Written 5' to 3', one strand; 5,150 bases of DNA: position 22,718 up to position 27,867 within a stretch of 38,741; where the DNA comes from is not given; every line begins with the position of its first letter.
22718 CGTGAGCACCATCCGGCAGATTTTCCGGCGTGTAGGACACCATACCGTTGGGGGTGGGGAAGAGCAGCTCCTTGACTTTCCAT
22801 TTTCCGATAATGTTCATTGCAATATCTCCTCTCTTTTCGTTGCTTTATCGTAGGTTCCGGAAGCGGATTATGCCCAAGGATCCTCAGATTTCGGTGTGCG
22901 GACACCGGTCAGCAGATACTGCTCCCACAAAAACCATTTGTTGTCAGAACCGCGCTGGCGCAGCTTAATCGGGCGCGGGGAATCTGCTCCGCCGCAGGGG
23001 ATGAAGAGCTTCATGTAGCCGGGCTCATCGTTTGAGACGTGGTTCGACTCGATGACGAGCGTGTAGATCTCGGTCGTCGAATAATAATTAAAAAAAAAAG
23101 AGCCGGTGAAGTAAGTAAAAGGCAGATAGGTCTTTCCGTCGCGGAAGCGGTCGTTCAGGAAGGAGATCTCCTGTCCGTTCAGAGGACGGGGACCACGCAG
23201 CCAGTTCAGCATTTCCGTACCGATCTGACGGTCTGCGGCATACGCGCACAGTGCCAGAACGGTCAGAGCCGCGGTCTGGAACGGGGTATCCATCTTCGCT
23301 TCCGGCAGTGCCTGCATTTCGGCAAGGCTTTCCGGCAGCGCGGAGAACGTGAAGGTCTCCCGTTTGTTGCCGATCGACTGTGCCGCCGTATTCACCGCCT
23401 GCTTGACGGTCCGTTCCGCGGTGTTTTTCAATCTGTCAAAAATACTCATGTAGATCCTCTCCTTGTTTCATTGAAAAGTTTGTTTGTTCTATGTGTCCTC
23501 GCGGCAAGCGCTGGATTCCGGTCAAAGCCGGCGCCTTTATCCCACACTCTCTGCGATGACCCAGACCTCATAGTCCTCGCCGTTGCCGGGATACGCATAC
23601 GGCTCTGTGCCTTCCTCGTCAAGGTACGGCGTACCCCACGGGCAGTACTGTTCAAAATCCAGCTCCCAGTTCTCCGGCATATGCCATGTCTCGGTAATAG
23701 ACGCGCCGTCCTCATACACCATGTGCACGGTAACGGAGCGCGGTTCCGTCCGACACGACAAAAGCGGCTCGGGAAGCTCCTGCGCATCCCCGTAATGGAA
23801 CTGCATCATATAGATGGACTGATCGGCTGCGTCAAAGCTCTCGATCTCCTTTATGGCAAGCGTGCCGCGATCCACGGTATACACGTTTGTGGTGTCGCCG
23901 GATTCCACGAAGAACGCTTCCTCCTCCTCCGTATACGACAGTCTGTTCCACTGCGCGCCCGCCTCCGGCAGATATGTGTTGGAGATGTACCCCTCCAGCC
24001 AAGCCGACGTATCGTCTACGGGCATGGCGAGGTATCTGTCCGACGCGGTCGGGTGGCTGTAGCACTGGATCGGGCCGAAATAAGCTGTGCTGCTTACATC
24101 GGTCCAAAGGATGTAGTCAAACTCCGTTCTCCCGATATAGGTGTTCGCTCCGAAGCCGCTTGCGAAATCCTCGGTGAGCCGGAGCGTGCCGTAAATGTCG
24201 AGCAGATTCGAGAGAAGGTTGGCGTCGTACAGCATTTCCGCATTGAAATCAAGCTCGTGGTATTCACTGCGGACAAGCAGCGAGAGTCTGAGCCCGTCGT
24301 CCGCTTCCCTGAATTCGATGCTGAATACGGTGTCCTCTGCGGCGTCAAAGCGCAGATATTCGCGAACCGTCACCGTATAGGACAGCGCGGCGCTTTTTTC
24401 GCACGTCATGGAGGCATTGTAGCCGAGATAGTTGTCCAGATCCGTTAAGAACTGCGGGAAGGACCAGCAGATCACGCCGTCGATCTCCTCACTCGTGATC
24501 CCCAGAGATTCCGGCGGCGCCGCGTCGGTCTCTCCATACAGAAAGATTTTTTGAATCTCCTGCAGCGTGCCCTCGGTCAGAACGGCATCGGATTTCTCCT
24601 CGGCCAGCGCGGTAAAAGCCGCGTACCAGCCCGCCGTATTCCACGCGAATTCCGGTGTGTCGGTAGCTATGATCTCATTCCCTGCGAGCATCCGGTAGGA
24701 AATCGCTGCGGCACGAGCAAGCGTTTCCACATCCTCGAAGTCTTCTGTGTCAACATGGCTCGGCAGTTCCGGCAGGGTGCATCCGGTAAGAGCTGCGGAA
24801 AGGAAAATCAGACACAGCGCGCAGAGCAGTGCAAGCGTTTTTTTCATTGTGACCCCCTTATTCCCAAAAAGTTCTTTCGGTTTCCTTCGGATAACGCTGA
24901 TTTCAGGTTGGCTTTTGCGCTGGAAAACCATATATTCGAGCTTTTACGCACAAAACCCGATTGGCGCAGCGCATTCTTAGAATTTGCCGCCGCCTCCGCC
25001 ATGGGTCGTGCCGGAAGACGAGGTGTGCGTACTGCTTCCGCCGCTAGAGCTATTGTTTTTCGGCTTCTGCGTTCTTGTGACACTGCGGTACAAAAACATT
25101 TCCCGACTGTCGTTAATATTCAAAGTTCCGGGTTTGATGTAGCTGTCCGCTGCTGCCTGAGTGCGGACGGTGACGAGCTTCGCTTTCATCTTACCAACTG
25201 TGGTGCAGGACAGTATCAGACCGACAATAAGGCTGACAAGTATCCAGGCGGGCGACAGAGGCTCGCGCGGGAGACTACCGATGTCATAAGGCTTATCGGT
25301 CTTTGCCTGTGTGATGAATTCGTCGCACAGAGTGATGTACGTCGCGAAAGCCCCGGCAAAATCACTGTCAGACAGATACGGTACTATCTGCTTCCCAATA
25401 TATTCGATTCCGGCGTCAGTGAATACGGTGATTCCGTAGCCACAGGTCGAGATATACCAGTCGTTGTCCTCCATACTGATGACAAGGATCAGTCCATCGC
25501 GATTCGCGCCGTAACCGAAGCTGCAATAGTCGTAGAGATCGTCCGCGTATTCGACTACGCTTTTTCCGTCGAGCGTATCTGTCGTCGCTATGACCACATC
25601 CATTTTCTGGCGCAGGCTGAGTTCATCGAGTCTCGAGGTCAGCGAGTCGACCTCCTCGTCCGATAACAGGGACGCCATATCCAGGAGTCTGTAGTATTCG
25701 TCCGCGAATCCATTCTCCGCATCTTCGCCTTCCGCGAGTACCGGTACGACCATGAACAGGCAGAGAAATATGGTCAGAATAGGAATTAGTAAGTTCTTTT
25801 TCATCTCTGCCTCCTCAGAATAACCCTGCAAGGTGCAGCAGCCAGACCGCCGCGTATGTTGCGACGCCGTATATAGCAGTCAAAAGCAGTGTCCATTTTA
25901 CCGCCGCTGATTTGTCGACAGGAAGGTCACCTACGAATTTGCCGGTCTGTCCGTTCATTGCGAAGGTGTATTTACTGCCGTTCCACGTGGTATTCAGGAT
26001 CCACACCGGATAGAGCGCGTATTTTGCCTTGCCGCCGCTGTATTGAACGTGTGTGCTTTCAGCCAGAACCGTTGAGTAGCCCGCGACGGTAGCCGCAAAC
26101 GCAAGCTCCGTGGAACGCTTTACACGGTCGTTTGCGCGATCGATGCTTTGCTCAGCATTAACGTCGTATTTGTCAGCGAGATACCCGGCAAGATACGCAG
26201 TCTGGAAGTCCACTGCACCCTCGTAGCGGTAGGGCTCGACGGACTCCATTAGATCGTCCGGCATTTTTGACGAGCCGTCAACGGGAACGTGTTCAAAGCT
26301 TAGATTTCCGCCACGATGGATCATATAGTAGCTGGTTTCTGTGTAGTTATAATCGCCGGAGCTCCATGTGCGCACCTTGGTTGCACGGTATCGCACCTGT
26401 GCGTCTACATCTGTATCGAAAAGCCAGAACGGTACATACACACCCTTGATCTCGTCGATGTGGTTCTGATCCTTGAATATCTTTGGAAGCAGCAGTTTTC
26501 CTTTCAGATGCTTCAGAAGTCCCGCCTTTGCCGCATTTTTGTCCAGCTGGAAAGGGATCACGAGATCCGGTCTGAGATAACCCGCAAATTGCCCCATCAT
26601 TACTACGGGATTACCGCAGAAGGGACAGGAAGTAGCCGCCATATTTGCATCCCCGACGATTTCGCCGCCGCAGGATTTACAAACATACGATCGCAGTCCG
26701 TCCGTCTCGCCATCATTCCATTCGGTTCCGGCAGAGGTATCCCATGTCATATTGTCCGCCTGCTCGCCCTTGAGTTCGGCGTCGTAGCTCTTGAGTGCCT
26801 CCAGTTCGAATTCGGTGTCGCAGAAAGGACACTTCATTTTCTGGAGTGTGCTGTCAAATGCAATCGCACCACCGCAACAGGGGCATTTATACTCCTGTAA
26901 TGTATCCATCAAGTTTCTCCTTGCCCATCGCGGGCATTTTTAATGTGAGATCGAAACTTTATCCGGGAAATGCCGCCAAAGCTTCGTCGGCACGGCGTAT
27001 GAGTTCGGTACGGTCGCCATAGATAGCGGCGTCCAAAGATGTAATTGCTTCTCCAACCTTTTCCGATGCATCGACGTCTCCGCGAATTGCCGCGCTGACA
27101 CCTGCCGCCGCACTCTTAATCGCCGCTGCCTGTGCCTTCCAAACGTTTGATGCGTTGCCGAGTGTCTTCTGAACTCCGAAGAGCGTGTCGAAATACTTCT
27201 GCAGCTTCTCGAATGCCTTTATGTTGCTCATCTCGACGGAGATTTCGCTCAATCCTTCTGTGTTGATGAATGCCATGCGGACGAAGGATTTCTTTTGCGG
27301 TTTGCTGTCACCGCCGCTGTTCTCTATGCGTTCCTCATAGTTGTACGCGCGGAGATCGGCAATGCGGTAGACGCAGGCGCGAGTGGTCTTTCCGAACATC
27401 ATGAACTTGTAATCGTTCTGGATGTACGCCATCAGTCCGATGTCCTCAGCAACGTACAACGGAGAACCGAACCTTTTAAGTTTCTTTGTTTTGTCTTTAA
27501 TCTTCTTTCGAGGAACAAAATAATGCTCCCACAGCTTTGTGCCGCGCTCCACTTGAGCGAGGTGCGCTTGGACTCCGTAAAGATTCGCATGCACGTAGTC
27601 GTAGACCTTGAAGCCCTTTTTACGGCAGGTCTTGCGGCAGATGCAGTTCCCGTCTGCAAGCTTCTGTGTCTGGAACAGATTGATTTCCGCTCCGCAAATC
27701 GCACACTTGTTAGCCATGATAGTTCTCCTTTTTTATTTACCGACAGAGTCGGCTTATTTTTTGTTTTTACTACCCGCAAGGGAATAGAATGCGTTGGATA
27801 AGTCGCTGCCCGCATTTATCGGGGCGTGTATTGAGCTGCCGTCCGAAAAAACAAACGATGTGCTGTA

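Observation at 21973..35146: Fifteen-gene, ~13 kb operon of SPFH, TPM, zinc-ribbon membrane proteins and lipoproteins: a PspA-less envelope system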

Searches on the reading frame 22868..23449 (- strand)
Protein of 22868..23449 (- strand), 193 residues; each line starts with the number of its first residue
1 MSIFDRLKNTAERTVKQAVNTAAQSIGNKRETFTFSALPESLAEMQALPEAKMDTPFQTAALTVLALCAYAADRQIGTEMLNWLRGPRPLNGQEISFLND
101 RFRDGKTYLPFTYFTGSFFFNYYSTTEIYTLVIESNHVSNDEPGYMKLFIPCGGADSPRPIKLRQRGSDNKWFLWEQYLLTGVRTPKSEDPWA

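Call 4: search_protein_families(library=pfam, max_evalue=0.01, proteins=[window:22868-23449:-])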
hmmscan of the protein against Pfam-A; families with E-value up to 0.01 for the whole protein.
window:22868-23449:- (193 aa): 1 family
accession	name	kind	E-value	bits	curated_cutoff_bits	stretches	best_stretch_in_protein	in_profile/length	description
PF22043.2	DUF6935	-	1.8e-56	191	27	1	37-187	2-158/158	Domain of unknown function (DUF6935)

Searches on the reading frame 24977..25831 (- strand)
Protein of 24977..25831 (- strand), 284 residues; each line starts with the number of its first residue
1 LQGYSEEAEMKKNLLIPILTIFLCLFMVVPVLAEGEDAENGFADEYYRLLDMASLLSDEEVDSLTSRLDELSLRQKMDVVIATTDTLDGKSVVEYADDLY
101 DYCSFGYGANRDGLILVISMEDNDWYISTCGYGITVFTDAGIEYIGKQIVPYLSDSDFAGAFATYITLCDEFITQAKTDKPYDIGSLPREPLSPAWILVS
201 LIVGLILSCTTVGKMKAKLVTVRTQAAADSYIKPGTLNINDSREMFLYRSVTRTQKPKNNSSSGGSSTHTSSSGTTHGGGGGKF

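Call 4: search_protein_families(library=pfam, max_evalue=0.01, proteins=[window:24977-25831:-])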
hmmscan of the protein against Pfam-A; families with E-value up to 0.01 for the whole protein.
window:24977-25831:- (284 aa): 1 family
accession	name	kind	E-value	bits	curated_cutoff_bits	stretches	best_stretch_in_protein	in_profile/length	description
PF04536.20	TPM_phosphatase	-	1.3e-30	106.4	22.1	1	51-171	3-124/125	TPM domain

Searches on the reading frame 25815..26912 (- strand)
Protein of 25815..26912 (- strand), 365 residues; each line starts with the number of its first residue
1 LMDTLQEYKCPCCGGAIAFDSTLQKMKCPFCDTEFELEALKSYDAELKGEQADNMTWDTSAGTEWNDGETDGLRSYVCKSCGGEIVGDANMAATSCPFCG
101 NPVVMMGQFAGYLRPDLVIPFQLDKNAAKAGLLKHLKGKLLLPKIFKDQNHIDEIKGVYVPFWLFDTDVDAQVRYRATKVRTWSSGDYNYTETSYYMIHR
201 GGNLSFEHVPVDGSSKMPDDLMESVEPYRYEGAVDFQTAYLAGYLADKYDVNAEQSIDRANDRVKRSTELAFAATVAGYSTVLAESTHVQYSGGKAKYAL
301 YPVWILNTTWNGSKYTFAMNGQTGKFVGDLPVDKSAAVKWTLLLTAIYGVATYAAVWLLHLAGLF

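Call 4: search_protein_families(library=pfam, max_evalue=0.01, proteins=[window:25815-26912:-])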
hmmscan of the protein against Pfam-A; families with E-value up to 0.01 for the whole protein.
window:25815-26912:- (365 aa): 4 families
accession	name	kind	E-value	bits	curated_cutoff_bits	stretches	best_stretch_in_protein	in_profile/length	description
PF07191.17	Zn_ribbon_6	-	0.0028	18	25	0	9-39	2-30/67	Double zinc ribbon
PF06221.18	zf-C2HC5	-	0.0039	17.6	25.8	0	77-105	19-46/54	Putative zinc finger motif, C2HC5-type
PF08792.16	A2L_zn_ribbon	-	0.0074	16.4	22.9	0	76-101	4-29/33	A2L zinc ribbon domain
PF07754.17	HVO_2753_ZBP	-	0.0091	16.2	33.2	1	78-104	1-27/46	Small zinc finger protein HVO_2753-like, Zn-binding pocket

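Call 31: search_protein_families(library=ncbifam, max_evalue=0.01, proteins=[window:25815-26912:-])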
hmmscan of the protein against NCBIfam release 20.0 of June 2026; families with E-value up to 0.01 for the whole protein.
window:25815-26912:- (365 aa): 7 families
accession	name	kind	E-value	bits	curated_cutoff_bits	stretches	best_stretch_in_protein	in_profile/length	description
NF001608.0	PRK00398.1-6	equivalog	4.1e-06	26.5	84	1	7-32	3-28/46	DNA-directed RNA polymerase subunit P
NF011481.0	PRK14890.1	equivalog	1.2e-05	25.3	61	1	74-104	8-38/61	putative Zn-ribbon RNA-binding protein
NF001607.0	PRK00398.1-4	equivalog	0.00067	19.3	89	0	8-32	10-35/53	DNA-directed RNA polymerase subunit P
NF041909.1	HVO_2753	equivalog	0.0021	17.9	80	0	76-103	10-36/59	HVO_2753 family zinc finger protein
NF001606.0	PRK00398.1-3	equivalog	0.0045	16.8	72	0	75-104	2-30/44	DNA-directed RNA polymerase subunit P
NF006335.0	PRK08565.1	equivalog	0.0072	13.9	1402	0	70-103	1049-1082/1116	DNA-directed RNA polymerase subunit B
TIGR03670.1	rpoB_arch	equivalog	0.0091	14.3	811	0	69-102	532-565/599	DNA-directed RNA polymerase subunit B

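Call 32: search_protein_families(library=padloc, max_evalue=0.01, proteins=[window:25815-26912:-])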
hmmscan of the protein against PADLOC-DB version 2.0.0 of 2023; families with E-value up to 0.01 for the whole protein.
window:25815-26912:- (365 aa): 0 families

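Call 71: search_solved_structures(query=window:25815-26912:-, max_evalue=0.01)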
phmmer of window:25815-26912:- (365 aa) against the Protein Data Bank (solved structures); distinct sequences matched with E-value up to 0.01: 0.

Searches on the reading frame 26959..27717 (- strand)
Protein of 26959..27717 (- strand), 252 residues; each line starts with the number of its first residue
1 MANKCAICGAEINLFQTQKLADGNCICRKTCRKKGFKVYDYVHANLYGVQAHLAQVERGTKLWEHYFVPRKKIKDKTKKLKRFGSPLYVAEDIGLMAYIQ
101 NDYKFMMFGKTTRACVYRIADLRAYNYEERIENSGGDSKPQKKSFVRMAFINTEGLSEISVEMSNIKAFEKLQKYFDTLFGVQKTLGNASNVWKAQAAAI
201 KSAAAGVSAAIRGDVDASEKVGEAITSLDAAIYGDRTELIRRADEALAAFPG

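Call 4: search_protein_families(library=pfam, max_evalue=0.01, proteins=[window:26959-27717:-])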
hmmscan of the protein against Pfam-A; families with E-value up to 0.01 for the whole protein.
window:26959-27717:- (252 aa): 1 family
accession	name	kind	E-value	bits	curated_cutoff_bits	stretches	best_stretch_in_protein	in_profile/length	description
PF14471.11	DUF4428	-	2.1e-05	24.7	27.8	1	4-34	1-29/51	Domain of unknown function (DUF4428)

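Call 31: search_protein_families(library=ncbifam, max_evalue=0.01, proteins=[window:26959-27717:-])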
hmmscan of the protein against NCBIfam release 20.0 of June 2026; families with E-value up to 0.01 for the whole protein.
window:26959-27717:- (252 aa): 0 families

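Call 32: search_protein_families(library=padloc, max_evalue=0.01, proteins=[window:26959-27717:-])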
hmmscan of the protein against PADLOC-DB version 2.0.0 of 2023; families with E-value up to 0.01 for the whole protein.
window:26959-27717:- (252 aa): 0 families
